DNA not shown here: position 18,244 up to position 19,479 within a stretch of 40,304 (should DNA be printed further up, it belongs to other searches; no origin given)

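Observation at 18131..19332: SD-led Lys-rich 26-aa peptide, hairpin and MdnC/RimK-like ATP-grasp: a RiPP-like pair with a non-canonical substrate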

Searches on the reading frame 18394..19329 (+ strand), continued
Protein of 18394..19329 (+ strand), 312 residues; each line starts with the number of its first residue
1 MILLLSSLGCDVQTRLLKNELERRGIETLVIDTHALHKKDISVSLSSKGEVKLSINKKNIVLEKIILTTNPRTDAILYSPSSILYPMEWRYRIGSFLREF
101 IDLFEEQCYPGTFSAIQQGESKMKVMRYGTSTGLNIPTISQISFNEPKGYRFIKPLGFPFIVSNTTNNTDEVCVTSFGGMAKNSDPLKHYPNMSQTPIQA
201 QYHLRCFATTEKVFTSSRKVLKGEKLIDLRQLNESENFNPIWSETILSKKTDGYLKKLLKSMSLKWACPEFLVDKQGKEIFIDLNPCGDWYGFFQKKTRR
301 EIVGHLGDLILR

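Call 45: find_encoding_contigs(protein=P0026, flank=3000, max_places=1)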
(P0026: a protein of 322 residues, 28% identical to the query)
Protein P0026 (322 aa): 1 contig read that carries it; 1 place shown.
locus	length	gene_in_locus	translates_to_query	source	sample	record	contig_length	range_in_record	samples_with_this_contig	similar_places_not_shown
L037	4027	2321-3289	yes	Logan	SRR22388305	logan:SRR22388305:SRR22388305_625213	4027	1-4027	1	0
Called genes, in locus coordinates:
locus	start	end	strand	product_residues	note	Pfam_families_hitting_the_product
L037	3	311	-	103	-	?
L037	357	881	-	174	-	PF01725:Ham1p_like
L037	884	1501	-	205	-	PF01725:Ham1p_like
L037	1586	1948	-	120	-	-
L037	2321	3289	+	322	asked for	-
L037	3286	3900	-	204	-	PF00561:Abhydrolase_1 (faint)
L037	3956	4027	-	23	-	?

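Call 59: search_solved_structures(query=A1, max_evalue=0.001, show_alignments=5)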
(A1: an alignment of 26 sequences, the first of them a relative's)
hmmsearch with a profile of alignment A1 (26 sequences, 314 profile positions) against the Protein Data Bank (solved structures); distinct sequences matched with E-value up to 0.001: 5.
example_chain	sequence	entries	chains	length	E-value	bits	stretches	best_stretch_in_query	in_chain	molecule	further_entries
7m4s_A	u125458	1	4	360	3.8e-23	85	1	105-313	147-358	AMdnB protein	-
5ig9_A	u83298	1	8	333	1e-19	73.8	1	7-293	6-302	ATP grasp ligase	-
5ig8_A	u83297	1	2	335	4.2e-18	68.4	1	97-312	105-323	ATP grasp ligase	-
7mgv_A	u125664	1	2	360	1.6e-17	66.5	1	4-312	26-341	CdnC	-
9bou_A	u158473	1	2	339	2.2e-08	36.5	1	119-312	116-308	MvdD-like pre-ATP grasp domain-containing protein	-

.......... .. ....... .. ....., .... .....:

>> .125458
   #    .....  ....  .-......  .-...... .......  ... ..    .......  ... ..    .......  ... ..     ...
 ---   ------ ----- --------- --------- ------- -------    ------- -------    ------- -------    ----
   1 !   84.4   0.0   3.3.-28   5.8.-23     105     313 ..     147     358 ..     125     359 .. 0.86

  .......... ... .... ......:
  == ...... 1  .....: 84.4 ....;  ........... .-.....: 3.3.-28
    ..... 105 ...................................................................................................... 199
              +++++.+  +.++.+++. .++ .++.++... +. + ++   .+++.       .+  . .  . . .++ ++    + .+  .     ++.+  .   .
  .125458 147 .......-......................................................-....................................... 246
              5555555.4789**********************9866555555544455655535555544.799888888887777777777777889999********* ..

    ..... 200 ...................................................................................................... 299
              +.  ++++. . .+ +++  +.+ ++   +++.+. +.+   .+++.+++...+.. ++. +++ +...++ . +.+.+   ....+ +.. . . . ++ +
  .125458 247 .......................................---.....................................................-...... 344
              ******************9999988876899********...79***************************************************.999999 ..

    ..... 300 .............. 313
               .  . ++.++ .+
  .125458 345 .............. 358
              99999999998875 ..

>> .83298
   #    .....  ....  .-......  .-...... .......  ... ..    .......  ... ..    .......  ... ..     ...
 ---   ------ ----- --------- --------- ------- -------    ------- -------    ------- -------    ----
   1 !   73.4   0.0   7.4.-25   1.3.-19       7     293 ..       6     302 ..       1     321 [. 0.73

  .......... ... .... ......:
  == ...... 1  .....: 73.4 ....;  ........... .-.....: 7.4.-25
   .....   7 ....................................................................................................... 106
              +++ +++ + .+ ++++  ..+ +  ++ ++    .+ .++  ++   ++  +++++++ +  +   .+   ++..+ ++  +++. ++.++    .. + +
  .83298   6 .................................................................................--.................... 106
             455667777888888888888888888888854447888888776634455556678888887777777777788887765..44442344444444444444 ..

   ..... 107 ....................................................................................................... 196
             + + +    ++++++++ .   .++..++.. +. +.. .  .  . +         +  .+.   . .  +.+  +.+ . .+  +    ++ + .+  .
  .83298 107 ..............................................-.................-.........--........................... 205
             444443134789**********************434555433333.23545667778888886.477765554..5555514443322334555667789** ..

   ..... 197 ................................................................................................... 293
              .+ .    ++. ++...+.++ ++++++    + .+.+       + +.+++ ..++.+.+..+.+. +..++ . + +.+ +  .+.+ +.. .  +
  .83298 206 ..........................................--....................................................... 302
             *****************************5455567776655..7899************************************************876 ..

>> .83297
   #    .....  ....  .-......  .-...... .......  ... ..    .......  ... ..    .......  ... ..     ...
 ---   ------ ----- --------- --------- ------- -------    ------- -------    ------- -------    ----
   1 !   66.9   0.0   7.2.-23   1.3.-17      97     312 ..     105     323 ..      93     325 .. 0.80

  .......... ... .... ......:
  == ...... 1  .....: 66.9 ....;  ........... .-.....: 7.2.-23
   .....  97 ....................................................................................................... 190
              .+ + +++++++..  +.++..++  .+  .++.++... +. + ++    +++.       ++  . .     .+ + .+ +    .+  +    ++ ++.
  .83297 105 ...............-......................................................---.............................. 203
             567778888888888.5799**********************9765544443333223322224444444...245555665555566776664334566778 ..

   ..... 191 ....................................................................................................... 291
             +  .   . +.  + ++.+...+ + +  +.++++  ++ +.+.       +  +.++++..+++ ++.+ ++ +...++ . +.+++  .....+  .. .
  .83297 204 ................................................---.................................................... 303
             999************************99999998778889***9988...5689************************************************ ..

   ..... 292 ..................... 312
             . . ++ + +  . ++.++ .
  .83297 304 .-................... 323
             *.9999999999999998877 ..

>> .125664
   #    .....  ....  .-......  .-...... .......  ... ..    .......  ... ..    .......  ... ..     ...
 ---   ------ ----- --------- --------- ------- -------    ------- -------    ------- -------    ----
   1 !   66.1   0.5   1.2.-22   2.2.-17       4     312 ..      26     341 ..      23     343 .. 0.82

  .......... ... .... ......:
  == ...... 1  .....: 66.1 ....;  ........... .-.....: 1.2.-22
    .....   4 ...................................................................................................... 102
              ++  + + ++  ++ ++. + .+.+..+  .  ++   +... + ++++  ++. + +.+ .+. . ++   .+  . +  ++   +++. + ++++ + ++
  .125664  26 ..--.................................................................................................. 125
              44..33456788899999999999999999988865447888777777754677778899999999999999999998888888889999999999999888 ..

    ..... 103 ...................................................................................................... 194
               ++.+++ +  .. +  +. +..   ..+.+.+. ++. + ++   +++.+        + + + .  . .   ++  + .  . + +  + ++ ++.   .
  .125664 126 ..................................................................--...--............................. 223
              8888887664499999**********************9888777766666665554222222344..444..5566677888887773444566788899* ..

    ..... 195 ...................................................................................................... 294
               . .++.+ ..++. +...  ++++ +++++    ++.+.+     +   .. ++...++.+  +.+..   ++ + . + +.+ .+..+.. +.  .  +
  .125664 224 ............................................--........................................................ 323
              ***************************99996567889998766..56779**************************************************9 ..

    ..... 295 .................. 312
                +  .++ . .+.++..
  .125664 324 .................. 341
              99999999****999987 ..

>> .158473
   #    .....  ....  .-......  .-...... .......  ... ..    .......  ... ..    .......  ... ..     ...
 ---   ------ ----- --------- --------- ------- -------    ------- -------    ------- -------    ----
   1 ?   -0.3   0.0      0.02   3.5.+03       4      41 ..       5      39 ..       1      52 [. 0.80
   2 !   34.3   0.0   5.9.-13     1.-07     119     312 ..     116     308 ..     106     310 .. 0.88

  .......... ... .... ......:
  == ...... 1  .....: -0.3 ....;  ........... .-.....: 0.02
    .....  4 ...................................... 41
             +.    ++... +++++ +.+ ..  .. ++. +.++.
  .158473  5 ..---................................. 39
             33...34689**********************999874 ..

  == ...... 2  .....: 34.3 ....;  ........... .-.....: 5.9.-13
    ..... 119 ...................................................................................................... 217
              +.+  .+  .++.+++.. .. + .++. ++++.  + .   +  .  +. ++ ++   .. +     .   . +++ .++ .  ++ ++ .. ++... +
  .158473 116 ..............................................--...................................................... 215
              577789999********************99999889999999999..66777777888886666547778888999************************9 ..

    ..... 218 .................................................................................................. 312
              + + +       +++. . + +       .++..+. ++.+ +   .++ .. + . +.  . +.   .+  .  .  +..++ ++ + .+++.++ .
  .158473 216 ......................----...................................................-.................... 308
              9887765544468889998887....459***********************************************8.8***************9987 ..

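Call 72: find_encoding_contigs(protein=P0010, flank=8000, max_places=1)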
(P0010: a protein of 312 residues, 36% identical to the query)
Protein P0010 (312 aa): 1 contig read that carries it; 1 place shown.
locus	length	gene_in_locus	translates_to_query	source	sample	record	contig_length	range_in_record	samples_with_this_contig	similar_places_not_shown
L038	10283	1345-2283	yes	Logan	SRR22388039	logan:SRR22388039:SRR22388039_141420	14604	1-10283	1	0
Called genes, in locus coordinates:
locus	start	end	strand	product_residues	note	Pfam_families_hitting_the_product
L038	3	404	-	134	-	?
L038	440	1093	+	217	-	PF03141:Methyltransf_29, PF06325:PrmA, PF13489:Methyltransf_23, PF01209:Ubie_methyltran, PF13649:Methyltransf_25, PF13847:Methyltransf_31, PF08241:Methyltransf_11, PF08242:Methyltransf_12, +4 more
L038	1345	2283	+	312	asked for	-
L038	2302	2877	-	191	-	PF12146:Hydrolase_4 (faint), PF00561:Abhydrolase_1 (faint)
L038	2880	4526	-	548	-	PF16927:HisKA_7TM, PF00512:HisKA, PF02518:HATPase_c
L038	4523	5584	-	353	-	PF00881:Nitroreductase (faint), PF14512:TM1586_NiRdase (faint)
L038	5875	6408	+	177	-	-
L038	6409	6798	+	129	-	-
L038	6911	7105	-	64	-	PF18306:LDcluster4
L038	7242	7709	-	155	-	PF00293:NUDIX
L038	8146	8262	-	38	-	-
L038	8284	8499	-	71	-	-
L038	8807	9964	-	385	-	PF00899:ThiF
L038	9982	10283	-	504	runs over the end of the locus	PF14535:AMP-binding_C_2 (faint)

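Call 73: find_encoding_contigs(protein=P0014, flank=8000, max_places=1)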
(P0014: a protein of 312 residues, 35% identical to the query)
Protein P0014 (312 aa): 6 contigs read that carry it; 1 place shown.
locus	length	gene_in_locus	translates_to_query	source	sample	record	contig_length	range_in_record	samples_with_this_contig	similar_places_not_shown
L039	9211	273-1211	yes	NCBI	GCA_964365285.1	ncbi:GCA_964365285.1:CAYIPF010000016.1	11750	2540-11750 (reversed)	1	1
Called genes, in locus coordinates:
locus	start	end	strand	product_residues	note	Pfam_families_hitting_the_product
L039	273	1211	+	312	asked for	-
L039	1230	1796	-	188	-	-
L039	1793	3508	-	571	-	PF16927:HisKA_7TM, PF00512:HisKA, PF02518:HATPase_c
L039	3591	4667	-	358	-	PF00881:Nitroreductase (faint), PF14512:TM1586_NiRdase (weak)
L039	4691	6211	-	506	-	-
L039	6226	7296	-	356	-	PF00899:ThiF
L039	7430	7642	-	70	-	PF01063:Aminotran_4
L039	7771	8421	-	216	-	PF01553:Acyltransferase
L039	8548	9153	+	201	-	-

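Call 74: find_encoding_contigs(protein=P0015, flank=8000, max_places=1)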
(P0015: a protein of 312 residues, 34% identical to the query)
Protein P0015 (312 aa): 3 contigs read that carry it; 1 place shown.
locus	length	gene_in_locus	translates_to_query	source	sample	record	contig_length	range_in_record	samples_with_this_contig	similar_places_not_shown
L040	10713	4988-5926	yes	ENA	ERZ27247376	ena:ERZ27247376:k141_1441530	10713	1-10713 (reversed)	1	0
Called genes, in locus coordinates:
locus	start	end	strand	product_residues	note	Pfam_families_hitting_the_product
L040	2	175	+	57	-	?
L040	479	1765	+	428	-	-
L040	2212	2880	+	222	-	-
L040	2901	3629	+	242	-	-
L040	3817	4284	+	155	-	-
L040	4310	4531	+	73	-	-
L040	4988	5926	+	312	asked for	-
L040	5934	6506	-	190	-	-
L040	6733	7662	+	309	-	-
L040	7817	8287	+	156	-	PF02525:Flavodoxin_2, PF03358:FMN_red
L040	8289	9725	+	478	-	PF01266:DAO (faint), PF01494:FAD_binding_3 (weak), PF01593:Amino_oxidase, PF01946:Thi4 (weak), PF03486:HI0933_like (faint), PF07992:Pyr_redox_2 (weak), PF12831:FAD_oxidored (weak), PF13450:NAD_binding_8, +1 more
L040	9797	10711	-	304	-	?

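Call 75: find_encoding_contigs(protein=P0024, flank=8000, max_places=1)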
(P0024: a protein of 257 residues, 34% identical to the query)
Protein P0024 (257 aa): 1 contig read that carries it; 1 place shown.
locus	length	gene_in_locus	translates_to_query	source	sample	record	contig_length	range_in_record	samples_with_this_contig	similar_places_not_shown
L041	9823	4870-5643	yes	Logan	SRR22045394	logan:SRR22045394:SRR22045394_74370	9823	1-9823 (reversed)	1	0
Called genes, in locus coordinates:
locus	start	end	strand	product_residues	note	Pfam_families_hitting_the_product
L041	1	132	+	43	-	?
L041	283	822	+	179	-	PF27765:UCP032817-like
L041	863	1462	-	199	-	-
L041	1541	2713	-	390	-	PF13579:Glyco_trans_4_4 (faint), PF13477:Glyco_trans_4_2 (faint)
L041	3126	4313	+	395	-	PF05977:MFS_3 (faint), PF07690:MFS_1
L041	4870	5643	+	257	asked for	-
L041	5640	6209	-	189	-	-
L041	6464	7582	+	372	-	-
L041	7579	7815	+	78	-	-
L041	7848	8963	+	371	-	-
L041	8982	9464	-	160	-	-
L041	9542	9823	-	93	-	?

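Call 76: search_protein_families(library=pfam, proteins=[L001:7602-8051:+, L001:8120-8587:+, L001:8616-8963:+, L001:8972-9805:+, L039:4694-6211:-, L039:3594-4667:-, L039:6229-7296:-, L001:9827-11461:+], max_evalue=0.01)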
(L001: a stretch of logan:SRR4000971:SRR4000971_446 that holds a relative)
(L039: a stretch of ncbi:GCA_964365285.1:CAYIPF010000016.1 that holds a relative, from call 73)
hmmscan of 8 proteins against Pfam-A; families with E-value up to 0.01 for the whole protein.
L001:7602-8051:+ (150 aa): 0 families

L001:8120-8587:+ (156 aa): 0 families

L001:8616-8963:+ (116 aa): 0 families

L001:8972-9805:+ (278 aa): 0 families

L039:4694-6211:- (506 aa): 0 families

L039:3594-4667:- (358 aa): 2 families
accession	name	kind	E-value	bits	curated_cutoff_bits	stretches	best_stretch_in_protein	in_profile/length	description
PF00881.29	Nitroreductase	-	5.2e-09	36.9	23.5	1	6-32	18-44/167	Nitroreductase family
PF14512.11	TM1586_NiRdase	-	1.4e-07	31.8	27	1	4-40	156-193/215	Putative TM nitroreductase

L039:6229-7296:- (356 aa): 1 family
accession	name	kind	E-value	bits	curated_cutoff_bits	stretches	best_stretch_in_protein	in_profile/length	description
PF00899.27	ThiF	-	2.3e-14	53.6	28.1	1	100-238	2-140/238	ThiF family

L001:9827-11461:+ (545 aa): 2 families
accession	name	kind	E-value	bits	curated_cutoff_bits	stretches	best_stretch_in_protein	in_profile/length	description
PF02518.31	HATPase_c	-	3.4e-27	95.5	26.4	1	432-541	1-109/111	Histidine kinase-, DNA gyrase B-, and HSP90-like ATPase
PF00512.31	HisKA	-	6e-14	52.3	26.9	1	318-385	2-66/66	His Kinase A (phospho-acceptor) domain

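Call 86: search_protein_families(library=padloc, proteins=[window:18394-19329:+], max_evalue=0.01)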
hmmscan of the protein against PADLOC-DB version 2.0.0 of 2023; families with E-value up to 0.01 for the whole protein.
window:18394-19329:+ (312 aa): 0 families
